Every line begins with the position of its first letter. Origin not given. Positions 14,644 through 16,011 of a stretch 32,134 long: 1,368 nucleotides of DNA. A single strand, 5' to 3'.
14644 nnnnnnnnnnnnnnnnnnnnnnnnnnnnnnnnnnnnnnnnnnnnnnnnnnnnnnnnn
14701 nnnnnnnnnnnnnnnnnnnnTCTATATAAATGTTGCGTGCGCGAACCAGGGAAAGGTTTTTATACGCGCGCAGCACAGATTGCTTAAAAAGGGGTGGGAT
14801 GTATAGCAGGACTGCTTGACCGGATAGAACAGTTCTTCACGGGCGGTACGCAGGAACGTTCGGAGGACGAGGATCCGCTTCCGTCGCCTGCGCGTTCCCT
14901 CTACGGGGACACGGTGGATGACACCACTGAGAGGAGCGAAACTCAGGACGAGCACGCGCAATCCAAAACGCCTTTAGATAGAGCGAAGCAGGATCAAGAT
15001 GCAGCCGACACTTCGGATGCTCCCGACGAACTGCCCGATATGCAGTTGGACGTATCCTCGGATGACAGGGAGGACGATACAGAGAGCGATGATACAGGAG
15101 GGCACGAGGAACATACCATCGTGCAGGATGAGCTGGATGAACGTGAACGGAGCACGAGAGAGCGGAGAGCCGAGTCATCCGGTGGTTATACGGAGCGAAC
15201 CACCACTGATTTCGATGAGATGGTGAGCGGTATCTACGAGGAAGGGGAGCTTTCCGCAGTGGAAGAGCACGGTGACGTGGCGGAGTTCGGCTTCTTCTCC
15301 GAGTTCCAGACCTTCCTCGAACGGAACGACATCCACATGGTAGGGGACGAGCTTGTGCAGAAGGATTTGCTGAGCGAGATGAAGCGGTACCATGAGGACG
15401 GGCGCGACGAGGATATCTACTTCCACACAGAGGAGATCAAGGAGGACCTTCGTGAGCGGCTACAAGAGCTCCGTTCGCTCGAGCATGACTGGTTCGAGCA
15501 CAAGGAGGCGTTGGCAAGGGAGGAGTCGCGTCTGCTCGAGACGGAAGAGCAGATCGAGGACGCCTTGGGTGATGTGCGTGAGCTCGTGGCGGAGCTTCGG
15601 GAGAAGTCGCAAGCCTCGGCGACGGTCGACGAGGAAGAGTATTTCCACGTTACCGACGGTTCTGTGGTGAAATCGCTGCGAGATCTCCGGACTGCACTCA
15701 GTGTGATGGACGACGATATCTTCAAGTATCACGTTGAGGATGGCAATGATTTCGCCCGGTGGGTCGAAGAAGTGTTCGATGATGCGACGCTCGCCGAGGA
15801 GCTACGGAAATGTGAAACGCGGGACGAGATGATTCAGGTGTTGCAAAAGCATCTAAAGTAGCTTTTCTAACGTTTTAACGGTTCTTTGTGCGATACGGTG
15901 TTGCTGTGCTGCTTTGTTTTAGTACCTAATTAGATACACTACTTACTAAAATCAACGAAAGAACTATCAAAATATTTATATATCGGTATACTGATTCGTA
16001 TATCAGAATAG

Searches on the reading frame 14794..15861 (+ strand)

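Call 36: search_protein_families(library=pfam, proteins=[window:14794-15861:+], max_evalue=0.001)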
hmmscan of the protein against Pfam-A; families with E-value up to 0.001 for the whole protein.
window:14794-15861:+ (355 aa): 1 family
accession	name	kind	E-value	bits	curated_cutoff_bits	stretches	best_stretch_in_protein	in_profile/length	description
PF19027.5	DUF5752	-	0.00036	20.4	23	0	313-343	41-83/208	Family of unknown function (DUF5752)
